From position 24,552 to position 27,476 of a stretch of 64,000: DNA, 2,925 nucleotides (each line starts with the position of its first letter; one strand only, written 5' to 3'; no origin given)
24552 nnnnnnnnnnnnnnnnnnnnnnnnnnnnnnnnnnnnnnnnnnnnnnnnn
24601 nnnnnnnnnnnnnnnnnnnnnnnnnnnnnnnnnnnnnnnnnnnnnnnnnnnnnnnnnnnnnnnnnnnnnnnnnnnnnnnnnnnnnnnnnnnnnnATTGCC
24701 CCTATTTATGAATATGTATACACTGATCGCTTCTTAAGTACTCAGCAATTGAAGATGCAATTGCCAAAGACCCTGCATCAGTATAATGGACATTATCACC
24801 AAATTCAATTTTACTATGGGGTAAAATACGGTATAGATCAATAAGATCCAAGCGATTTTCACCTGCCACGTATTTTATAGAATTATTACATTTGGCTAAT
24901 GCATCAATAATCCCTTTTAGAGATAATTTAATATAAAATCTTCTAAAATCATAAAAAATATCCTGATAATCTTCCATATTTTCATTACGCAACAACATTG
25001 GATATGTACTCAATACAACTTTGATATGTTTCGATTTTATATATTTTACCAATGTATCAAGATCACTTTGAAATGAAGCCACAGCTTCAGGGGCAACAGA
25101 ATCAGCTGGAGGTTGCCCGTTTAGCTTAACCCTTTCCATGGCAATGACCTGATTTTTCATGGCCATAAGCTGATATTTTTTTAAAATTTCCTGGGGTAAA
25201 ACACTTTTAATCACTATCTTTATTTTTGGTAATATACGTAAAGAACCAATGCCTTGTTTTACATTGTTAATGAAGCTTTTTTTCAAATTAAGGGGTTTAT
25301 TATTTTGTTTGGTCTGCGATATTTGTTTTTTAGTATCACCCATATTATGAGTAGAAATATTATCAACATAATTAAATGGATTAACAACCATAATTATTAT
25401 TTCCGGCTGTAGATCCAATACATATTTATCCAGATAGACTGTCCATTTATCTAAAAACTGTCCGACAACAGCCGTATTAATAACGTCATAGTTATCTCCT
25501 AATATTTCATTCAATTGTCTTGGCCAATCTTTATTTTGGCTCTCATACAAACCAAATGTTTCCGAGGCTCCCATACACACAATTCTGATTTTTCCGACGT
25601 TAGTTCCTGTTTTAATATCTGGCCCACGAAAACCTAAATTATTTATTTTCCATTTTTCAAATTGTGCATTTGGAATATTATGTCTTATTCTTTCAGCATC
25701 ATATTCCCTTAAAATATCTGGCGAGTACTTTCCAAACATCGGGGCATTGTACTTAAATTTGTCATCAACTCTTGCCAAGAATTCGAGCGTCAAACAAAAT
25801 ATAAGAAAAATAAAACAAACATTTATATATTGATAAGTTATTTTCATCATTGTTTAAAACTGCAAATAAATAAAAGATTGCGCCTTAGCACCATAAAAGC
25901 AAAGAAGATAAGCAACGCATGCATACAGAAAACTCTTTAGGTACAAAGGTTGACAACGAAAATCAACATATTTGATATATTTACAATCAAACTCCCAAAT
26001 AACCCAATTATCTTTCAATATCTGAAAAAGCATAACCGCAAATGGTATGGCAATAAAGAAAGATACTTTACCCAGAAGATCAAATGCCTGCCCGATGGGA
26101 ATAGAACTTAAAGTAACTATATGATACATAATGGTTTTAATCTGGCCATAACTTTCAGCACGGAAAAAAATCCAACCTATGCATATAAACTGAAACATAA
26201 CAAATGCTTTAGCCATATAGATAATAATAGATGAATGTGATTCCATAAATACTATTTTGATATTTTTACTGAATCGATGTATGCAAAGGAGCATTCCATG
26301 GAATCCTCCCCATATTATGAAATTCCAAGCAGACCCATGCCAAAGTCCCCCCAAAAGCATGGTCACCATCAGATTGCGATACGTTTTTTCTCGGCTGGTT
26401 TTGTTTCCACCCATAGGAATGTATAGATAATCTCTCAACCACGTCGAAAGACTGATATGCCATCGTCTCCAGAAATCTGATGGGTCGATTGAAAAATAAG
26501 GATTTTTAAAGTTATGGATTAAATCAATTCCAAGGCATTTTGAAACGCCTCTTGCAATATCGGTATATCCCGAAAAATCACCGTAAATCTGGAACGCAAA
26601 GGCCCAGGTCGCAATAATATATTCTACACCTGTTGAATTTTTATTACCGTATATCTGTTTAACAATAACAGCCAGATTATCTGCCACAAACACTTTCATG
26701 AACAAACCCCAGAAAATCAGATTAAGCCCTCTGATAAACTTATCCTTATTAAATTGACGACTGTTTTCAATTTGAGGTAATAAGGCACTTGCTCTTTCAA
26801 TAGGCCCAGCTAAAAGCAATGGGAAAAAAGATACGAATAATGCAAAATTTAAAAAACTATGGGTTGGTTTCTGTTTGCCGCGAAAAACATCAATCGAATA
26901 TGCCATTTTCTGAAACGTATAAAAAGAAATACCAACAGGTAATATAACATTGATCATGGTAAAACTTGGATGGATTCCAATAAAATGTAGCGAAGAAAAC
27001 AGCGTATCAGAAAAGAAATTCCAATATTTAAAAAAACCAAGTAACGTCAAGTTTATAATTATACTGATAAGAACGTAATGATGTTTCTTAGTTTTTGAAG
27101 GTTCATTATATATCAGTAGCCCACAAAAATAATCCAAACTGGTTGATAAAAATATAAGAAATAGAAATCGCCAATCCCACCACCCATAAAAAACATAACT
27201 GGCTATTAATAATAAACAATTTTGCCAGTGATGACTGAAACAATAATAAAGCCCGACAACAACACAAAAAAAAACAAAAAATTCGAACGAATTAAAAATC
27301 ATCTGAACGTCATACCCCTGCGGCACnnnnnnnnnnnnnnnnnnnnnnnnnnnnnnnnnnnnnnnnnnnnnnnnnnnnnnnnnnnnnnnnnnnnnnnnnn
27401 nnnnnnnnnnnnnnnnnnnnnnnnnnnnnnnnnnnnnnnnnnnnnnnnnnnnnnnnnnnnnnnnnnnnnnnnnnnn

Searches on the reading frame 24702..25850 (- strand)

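Call 8: search_protein_families(library=ncbifam, proteins=[window:24702-25850:-], max_evalue=0.00001)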
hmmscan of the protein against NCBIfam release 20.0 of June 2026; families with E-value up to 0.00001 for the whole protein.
window:24702-25850:- (382 aa): 1 family
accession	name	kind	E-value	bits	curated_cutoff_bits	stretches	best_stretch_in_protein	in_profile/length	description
NF042968.1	AcxylEst_AxeA1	equivalog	1.4e-06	26.9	700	0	84-131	271-320/459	acetylxylan esterase AxeA1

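Call 30: search_protein_families(library=pfam, proteins=[window:24702-25850:-], max_evalue=0.001)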
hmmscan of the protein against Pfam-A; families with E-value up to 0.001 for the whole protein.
window:24702-25850:- (382 aa): 1 family
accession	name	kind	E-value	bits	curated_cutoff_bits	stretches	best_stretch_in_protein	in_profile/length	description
PF13472.12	Lipase_GDSL_2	-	0.00018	22.5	32.9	0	255-360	79-175/178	GDSL-like Lipase/Acylhydrolase family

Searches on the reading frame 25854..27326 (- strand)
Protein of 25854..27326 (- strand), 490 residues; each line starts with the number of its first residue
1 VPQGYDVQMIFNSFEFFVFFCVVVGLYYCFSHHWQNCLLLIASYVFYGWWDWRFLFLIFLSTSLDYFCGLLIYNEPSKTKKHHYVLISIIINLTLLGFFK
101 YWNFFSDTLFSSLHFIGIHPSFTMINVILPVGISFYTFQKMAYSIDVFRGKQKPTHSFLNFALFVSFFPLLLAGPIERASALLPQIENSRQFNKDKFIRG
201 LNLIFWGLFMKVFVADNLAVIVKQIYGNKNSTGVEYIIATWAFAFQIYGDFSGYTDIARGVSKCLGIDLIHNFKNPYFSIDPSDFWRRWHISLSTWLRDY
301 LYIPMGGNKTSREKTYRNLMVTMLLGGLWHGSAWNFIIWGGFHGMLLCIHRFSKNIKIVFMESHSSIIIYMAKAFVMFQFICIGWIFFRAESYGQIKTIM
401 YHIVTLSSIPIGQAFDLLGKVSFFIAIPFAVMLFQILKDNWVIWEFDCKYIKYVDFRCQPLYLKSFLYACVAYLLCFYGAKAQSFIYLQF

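Call 8: search_protein_families(library=ncbifam, proteins=[window:25854-27326:-], max_evalue=0.00001)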
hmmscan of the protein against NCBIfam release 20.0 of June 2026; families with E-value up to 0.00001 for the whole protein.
window:25854-27326:- (490 aa): 1 family
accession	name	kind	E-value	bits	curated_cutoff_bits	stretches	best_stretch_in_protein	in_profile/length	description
TIGR04091.1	LTA_dltB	equivalog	5.7e-45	154.2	375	1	82-388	79-376/380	D-alanyl-lipoteichoic acid biosynthesis protein DltB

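Call 81: search_protein_families(library=pfam, proteins=[window:25854-27326:-], max_evalue=0.001)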
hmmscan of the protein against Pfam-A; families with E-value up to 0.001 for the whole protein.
window:25854-27326:- (490 aa): 1 family
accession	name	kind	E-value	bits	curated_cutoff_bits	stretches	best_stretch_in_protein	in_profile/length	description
PF03062.24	MBOAT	-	5e-27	95.5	27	1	155-386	78-331/337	MBOAT, membrane-bound O-acyltransferase family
